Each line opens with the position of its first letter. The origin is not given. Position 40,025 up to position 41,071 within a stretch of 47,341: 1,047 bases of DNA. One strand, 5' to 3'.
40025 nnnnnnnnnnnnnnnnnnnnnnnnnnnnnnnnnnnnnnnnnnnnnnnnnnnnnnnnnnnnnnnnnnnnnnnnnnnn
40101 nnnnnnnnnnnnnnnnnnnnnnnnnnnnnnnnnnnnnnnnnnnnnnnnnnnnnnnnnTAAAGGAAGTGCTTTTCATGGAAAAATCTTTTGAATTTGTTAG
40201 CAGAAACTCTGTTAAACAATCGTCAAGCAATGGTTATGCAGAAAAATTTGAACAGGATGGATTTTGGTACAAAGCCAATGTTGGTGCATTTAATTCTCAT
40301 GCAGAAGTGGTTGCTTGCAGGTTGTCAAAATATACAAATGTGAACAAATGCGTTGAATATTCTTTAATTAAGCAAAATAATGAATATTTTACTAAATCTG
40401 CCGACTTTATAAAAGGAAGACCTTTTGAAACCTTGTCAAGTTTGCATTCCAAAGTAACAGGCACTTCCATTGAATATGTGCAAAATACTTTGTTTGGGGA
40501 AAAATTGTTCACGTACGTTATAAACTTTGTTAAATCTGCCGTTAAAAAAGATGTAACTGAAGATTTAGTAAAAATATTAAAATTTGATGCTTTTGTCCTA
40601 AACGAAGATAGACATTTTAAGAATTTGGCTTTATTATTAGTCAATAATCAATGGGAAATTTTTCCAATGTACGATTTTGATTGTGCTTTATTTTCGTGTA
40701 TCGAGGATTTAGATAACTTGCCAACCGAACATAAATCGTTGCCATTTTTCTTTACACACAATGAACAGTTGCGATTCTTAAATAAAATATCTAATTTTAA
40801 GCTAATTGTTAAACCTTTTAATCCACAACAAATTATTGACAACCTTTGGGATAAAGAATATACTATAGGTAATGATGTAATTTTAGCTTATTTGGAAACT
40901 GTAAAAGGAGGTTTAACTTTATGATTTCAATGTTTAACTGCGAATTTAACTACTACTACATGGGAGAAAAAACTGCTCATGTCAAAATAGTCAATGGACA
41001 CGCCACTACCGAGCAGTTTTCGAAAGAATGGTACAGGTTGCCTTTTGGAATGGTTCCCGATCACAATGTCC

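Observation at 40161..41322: Split, order-permuted minimal HipA-family kinase module wedged between murG and murE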

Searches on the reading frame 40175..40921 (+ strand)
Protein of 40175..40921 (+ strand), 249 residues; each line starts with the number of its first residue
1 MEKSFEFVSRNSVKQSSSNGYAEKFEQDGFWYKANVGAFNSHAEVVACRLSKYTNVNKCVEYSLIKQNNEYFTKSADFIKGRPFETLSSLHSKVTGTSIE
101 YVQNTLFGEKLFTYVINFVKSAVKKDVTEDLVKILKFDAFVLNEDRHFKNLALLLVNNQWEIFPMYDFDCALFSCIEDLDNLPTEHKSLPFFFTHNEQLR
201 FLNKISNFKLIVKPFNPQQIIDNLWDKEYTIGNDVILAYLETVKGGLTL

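Call 4: search_protein_families(library=pfam, proteins=[window:40175-40921:+], max_evalue=1)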
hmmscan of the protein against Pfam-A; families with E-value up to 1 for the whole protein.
window:40175-40921:+ (249 aa): 2 families
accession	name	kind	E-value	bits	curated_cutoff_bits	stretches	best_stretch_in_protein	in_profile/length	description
PF07804.18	HipA_C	-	2.5e-07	31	30.5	1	101-172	95-163/213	HipA-like C-terminal domain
PF20613.4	HipA_2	-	0.028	14.1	27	1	105-172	82-152/240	HipA-like kinase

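Call 5: search_protein_families(library=ncbifam, proteins=[window:40175-40921:+], max_evalue=1)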
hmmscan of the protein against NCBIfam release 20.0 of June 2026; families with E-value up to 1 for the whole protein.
window:40175-40921:+ (249 aa): 1 family
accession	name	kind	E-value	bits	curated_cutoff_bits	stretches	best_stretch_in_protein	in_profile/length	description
NF007297.0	PRK09775.1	equivalog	0.0018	17.1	401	1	121-169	321-370/446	type II toxin-antitoxin system HipA family toxin YjjJ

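Call 6: search_protein_families(library=padloc, proteins=[window:40175-40921:+], max_evalue=1)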
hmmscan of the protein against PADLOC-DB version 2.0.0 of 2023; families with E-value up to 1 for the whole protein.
window:40175-40921:+ (249 aa): 7 families
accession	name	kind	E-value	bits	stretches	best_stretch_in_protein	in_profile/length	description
PDLC04340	PDC-M03A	-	9.7e-11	39.7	1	41-175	47-174/280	-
PDLC04339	PDC-M03A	-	3.6e-10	37.6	1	43-178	50-184/293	-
PDLC04344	PDC-M03A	-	1.9e-06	25.5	1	40-172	48-192/305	-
PDLC04342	PDC-M03A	-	0.00086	16.9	1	133-178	153-200/299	-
PDLC04766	PDC-M66A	-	0.0017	15.6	1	107-179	110-179/270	-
PDLC04345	PDC-M03A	-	0.0044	14.3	1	127-169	144-190/302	-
PDLC04337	PDC-M03A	-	0.015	12.8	1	131-171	90-132/250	-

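Call 7: search_solved_structures(query=window:40175-40921:+, max_evalue=10, show_alignments=2)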
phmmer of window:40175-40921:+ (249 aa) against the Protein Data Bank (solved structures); distinct sequences matched with E-value up to 10: 0.

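Call 10: find_homologous_proteins(query=window:40175-40921:+)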
Query window:40175-40921:+ (249 aa): 2 proteins with E <= 0.001 among 402 candidates.
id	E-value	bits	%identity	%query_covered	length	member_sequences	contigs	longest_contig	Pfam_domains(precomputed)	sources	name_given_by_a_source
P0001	6.4e-163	558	100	100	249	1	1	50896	PF07804.19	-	-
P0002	6.9e-62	228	48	92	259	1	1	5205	-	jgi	-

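Call 12: find_encoding_contigs(protein=P0002, flank=5000)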
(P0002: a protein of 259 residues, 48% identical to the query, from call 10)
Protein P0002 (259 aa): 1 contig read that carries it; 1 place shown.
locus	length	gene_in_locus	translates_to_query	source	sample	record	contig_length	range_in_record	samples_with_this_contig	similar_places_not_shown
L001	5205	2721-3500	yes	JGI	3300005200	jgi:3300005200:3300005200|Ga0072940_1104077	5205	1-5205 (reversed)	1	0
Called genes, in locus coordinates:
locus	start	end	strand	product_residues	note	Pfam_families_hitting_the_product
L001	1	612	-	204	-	?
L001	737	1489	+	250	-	PF02735:Ku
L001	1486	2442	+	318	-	PF01068:DNA_ligase_A_M, PF04679:DNA_ligase_A_C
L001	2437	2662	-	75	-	-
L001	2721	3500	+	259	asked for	-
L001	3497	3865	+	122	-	-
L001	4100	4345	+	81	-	-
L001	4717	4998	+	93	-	-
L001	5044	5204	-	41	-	?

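Call 45: predict_structure(alignment_id=A3)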
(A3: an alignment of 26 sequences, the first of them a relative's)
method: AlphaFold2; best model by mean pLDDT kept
length: 249 residues; sequences in the alignment: 26
mean_pLDDT: 83.3   pTM: 0.82
mean pLDDT of the five models: 83.3, 82.9, 82.3, 81.7, 80.2
residues with pLDDT >= 90: 113; 70-90: 91; 50-70: 30; < 50: 15
segments of 3 or more residues with pLDDT < 50: 2-4, 10-21
pLDDT, mean of each block of 10 residues (from residue 1): 52 43 75 80 89 86 87 80 89 95 95 97 94 92 86 89 69 56 74 93 96 96 89 88 94
secondary structure, 60 per line:
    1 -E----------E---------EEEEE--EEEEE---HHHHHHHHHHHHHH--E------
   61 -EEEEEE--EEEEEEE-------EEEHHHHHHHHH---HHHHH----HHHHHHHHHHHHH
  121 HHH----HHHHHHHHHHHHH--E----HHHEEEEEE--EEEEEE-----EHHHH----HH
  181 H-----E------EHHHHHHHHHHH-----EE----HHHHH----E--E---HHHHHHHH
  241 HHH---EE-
elements in order: E23-27 E30-34 H38-51 E62-67 E70-76 E84-86 H87-95 H99-103 H108-123 H128-140 E151-156 E159-164 H171-174 H195-205 H217-221 H233-243

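Call 50: fold_search(model_id=the predicted structure, library=pdb)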
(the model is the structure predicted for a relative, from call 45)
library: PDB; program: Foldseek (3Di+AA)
matches with E <= 10: 1222; with E <= 0.001: 36
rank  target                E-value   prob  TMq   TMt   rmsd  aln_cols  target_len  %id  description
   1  3akl_A                1.1e-06  1.00  0.61  0.55   6.1       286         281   15  Crystal structure of A Helicobacter pylori proinflammatory kinase CtkA (released 2010-12-01)
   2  8ezr_B                2.6e-06  1.00  0.55  0.51   9.2       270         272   17  Crystal structure of the HipS(Lp)-HipT(Lp) complex from Legionella pneumophila, native protein (released 2023-09-27)
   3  3akk_C                3.3e-06  1.00  0.59  0.53   6.4       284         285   15  Crystal structure of A Helicobacter pylori proinflammatory kinase CtkA (released 2010-12-01)
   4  7vkb_A                3.3e-06  1.00  0.56  0.54   7.9       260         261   16  Crystal structure of the a bacterial kinase complex (released 2022-06-29)
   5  3akk_B                5.6e-06  1.00  0.58  0.52   6.7       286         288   15  Crystal structure of A Helicobacter pylori proinflammatory kinase CtkA (released 2010-12-01)
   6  8ezs_B                5.9e-06  1.00  0.54  0.51   9.3       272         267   14  Crystal structure of the HipS(Lp)-HipT(Lp) complex from Legionella pneumophila, Sel-met protein (released 2023-09-27)
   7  3akl_C                7.9e-06  1.00  0.62  0.56   6.1       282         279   16  Crystal structure of A Helicobacter pylori proinflammatory kinase CtkA (released 2010-12-01)
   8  3akk_A                8.9e-06  1.00  0.57  0.49   6.7       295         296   14  Crystal structure of A Helicobacter pylori proinflammatory kinase CtkA (released 2010-12-01)
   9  3akj_A                8.9e-06  1.00  0.54  0.50   7.7       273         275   15  Crystal structure of A Helicobacter pylori proinflammatory kinase CtkA (released 2010-12-01)
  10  3akk_D                1.2e-05  1.00  0.61  0.54   5.7       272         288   15  Crystal structure of A Helicobacter pylori proinflammatory kinase CtkA (released 2010-12-01)
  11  7wcf                  1.9e-05  1.00  0.51  0.41   7.9       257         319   16  Crystal structure of the kinase with AMP-PNP (released 2022-06-29)
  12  4pu4_A                2.3e-05  1.00  0.51  0.33   9.9       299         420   13  Shewanella oneidensis MR-1 Toxin Antitoxin System HipA, HipB and its operator DNA complex (space group P21) (released 2014-08-06)
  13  3dnv_A                3.3e-05  1.00  0.48  0.31  12.6       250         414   14  MDT Protein (released 2009-01-27)
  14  4pu5                  5.0e-05  1.00  0.52  0.32   7.5       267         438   14  Shewanella oneidensis Toxin Antitoxin System Toxin Protein HipA Bound with AMPPNP and Mg (released 2014-08-06)
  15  3dnu                  7.1e-05  1.00  0.42  0.27   4.5       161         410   15  structure of MDT protein (released 2009-01-27)
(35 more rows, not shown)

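Call 71: search_protein_families(library=padloc, alignment_id=A3, max_evalue=0.001)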
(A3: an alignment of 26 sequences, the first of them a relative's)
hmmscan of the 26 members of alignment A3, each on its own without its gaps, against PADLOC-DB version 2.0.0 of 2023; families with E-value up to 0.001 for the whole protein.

A. member 1, P0001 (249 aa): 4 families
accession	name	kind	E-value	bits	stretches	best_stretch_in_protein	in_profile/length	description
PDLC04340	PDC-M03A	-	9.7e-11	39.7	1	41-175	47-174/280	-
PDLC04339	PDC-M03A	-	3.6e-10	37.6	1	43-178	50-184/293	-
PDLC04344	PDC-M03A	-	1.9e-06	25.5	1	40-172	48-192/305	-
PDLC04342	PDC-M03A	-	0.00086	16.9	0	133-178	153-200/299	-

B. families by the number of members that match (of 26 scanned): 13 families
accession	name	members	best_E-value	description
PDLC04340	PDC-M03A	25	2.5e-14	-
PDLC04344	PDC-M03A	25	8.1e-13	-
PDLC04342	PDC-M03A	24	1.1e-09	-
PDLC04339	PDC-M03A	22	3.6e-10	-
PDLC04345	PDC-M03A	18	1.3e-05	-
PDLC04338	PDC-M03A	5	5.5e-06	-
PDLC04337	PDC-M03A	2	0.00047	-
PDLC00436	ThsB1|ThsB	1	3.2e-08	TIR-like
PDLC02012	SAVED5--SAVED_TIR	1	4.6e-08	-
PDLC00426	ThsB1|ThsB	1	1.8e-07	TIR-like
PDLC05062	PDC-S66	1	1.8e-06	-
PDLC04341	PDC-M03A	1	0.00016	-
PDLC00419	ThsB1|ThsB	1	0.00073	TIR-like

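Call 75: search_dna_similar(query=window:40175-40921:+, collection=phages, mode=protein, max_evalue=0.001, max_rows=15)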
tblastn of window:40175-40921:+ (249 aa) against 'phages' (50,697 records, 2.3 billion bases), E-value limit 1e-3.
Records with a match: 3; places in all: 3; records where one place covers at least 80% of the query: 1.
Best place of each record, by identity: <60% 3.
By first word of the organism name: Bacteriophage 3.
By host as written in the record: - 3.
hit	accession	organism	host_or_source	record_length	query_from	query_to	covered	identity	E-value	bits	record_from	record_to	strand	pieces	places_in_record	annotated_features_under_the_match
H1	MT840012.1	Bacteriophage sp.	human fecal samples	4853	4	224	89%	21.8%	2e-7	57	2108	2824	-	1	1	record has no annotation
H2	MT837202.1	Bacteriophage sp.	human fecal samples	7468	14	187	70%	27.5%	2e-4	48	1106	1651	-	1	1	record has no annotation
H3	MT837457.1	Bacteriophage sp.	human fecal samples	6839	4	178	70%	25.8%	3e-9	62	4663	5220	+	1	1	record has no annotation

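Call 76: search_dna_similar(query=window:40175-40921:+, collection=plasmids, mode=protein, max_evalue=0.001, max_rows=15)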
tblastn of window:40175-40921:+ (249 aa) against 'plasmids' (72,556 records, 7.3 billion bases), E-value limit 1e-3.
Records with a match: 6; places in all: 6; records where one place covers at least 80% of the query: 3.
Best place of each record, by identity: <60% 6.
By first word of the organism name: Alkalihalophilus 1; [Eubacterium] 1; Lachnospira 1; Cytobacillus 1; Niallia 1; Paenisporosarcina 1.
By predicted mobility (MOB-suite, as given by PLSDB): non-mobilizable 5; conjugative 1.
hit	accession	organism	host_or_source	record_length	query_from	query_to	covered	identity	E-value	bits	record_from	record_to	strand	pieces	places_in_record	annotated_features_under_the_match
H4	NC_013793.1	Alkalihalophilus pseudofirmus OF4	-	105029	1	244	98%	27.7%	7e-10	66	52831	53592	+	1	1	hypothetical protein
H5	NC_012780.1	[Eubacterium] eligens ATCC 27750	-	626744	10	223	86%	28.1%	2e-7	59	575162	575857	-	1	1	hypothetical protein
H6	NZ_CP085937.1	Lachnospira eligens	-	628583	10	223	86%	28.1%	2e-7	59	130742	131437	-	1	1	hypothetical protein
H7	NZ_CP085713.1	Cytobacillus solani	single cell,soil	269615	16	199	74%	27.7%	7e-7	57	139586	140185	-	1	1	hypothetical protein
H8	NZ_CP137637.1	Niallia sp. XMNu-256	-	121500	16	178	65%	28.3%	8e-7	57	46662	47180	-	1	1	hypothetical protein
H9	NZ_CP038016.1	Paenisporosarcina antarctica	Antarctica: Sea off King George Island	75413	12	178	67%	25.3%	3e-6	56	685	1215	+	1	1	hypothetical protein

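Call 77: get_annotated_region(hit=H4, flank=3000)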
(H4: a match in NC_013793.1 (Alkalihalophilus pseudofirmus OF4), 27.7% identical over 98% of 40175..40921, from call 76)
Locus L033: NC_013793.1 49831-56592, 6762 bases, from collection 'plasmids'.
description: Alkalihalophilus pseudofirmus OF4 plasmid pBpOF4-02, complete sequence
organism: Alkalihalophilus pseudofirmus OF4 (NCBI taxid 398511)
taxonomy: Bacteria; Bacillota; Bacilli; Bacillales; Bacillaceae; Alkalihalophilus; Alkalihalophilus pseudofirmus; Alkalihalophilus pseudofirmus OF4
host: -; source: -; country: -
typing (MOB-suite, as given by PLSDB): conjugative; replicon rep_cluster_569; relaxase MOBC; mating-pair formation MPF_F
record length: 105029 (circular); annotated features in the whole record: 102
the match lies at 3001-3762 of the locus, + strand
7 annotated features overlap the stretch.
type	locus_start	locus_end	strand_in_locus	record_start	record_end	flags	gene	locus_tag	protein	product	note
CDS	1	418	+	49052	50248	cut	-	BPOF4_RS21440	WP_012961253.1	replication initiation protein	GO:0006270 - DNA replication initiation [Evidence IEA]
CDS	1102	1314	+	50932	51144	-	-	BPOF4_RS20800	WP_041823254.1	hypothetical protein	-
CDS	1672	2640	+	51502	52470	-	-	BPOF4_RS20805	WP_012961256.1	hypothetical protein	-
CDS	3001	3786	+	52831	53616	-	-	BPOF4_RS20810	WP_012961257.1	hypothetical protein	-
CDS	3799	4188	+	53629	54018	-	-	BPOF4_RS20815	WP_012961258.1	hypothetical protein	-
CDS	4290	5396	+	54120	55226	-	xerS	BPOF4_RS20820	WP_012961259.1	tyrosine recombinase XerS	GO:0015074 - DNA integration [Evidence IEA]; GO:0006310 - DNA recombination [Evidence IEA]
CDS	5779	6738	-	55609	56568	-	-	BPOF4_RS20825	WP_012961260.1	helix-turn-helix domain-containing protein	-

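Call 78: get_annotated_region(hit=H5, flank=3000)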
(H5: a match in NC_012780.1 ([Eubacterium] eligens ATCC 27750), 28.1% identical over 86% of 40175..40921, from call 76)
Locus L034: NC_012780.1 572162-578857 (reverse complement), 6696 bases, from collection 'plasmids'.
description: [Eubacterium] eligens ATCC 27750 plasmid unnamed, complete sequence
organism: [Eubacterium] eligens ATCC 27750 (NCBI taxid 515620)
taxonomy: Bacteria; Bacillota; Clostridia; Lachnospirales; Lachnospiraceae; Lachnospira; Lachnospira eligens; [Eubacterium] eligens ATCC 27750
host: -; source: -; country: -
typing (MOB-suite, as given by PLSDB): non-mobilizable; replicon rep_cluster_238
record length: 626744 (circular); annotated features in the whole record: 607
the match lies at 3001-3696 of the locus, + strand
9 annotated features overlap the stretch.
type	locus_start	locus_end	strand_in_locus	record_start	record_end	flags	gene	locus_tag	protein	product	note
CDS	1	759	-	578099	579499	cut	-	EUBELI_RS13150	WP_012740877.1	MATE family efflux transporter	GO:0006855 - xenobiotic transmembrane transport [Evidence IEA]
CDS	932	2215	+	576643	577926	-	-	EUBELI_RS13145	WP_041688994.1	O-acetylhomoserine aminocarboxypropyltransferase/cysteine synthase family protein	-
CDS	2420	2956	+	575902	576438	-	-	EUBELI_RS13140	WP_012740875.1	helix-turn-helix domain-containing protein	-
CDS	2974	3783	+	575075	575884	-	-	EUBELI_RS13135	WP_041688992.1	hypothetical protein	-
CDS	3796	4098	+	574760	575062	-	-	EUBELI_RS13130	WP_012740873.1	Dabb family protein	-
CDS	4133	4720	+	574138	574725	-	-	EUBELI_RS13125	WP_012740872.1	HD domain-containing protein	-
CDS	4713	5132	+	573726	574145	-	-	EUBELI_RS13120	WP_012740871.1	hypothetical protein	-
CDS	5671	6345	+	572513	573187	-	-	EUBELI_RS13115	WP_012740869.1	PBECR4 domain-containing protein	-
CDS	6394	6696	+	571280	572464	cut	-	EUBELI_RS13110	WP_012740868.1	aminotransferase class I/II-fold pyridoxal phosphate-dependent enzyme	GO:0009058 - biosynthetic process [Evidence IEA]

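Call 79: get_annotated_region(hit=H7, flank=3000)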
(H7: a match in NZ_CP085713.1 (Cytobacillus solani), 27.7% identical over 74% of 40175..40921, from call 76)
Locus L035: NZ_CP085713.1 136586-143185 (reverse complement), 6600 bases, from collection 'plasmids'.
description: Cytobacillus solani strain F27 plasmid unnamed, complete sequence
organism: Cytobacillus solani (NCBI taxid 1637975)
taxonomy: Bacteria; Bacillota; Bacilli; Bacillales; Bacillaceae; Cytobacillus; Cytobacillus solani
host: -; source: single cell,soil; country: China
typing (MOB-suite, as given by PLSDB): non-mobilizable
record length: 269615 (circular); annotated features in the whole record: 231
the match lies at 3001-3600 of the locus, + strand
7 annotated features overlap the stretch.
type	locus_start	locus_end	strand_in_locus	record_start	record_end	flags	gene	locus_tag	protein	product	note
CDS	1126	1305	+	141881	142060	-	-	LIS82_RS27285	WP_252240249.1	hypothetical protein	-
CDS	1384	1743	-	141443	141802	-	-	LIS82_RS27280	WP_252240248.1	hypothetical protein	-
CDS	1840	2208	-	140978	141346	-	-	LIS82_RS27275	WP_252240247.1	DUF6713 family protein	-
CDS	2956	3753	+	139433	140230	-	-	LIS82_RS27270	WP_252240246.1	hypothetical protein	-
CDS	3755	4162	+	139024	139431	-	-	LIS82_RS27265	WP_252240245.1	hypothetical protein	-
CDS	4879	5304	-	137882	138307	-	-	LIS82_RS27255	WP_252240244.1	chromate transporter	GO:0015703 - chromate transport [Evidence IEA]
CDS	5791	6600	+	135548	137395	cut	-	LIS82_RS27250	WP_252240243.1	AAA family ATPase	-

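Call 82: get_annotated_region(hit=H3, flank=5000)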
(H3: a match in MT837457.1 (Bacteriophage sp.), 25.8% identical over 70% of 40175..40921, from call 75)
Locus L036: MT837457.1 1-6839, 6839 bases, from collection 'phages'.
description: UNVERIFIED: Bacteriophage sp. clone scaffold_4837 genomic sequence.
organism: Bacteriophage sp. (NCBI taxid 38018)
taxonomy: Viruses
host: -; source: human fecal samples; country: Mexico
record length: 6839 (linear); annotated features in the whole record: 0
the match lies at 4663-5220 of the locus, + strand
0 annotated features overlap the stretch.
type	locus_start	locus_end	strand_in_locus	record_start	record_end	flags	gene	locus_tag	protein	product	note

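Call 83: get_annotated_region(hit=H1, flank=5000)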
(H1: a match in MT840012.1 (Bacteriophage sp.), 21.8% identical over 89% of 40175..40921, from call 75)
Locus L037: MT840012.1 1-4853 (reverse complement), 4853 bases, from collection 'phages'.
description: UNVERIFIED: Bacteriophage sp. clone scaffold_18973 genomic sequence.
organism: Bacteriophage sp. (NCBI taxid 38018)
taxonomy: Viruses
host: -; source: human fecal samples; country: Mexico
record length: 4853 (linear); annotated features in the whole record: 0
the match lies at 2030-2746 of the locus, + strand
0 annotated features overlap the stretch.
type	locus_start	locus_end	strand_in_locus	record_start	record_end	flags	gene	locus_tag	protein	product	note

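Call 105: find_related_loci(query=A3, collection=viral_contigs, flank=4000)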
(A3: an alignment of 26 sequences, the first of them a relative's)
Query A3 (249 aa) in viral_contigs; peptide patterns used: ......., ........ (x = any residue, [..] = any of these).
25 stretches matched a pattern; 5 encode a relative of the query (tblastn E <= 1e-3); 5 distinct loci.
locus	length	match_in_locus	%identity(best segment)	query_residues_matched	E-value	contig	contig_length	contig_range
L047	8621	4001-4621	27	15-203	3e-11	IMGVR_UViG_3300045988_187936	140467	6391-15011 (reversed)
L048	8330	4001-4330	27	121-214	1e-7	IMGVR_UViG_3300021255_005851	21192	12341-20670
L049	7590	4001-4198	35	128-188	6e-7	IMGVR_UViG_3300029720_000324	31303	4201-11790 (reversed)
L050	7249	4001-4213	32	123-188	2e-6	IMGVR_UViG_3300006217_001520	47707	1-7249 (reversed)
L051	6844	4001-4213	32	123-188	2e-6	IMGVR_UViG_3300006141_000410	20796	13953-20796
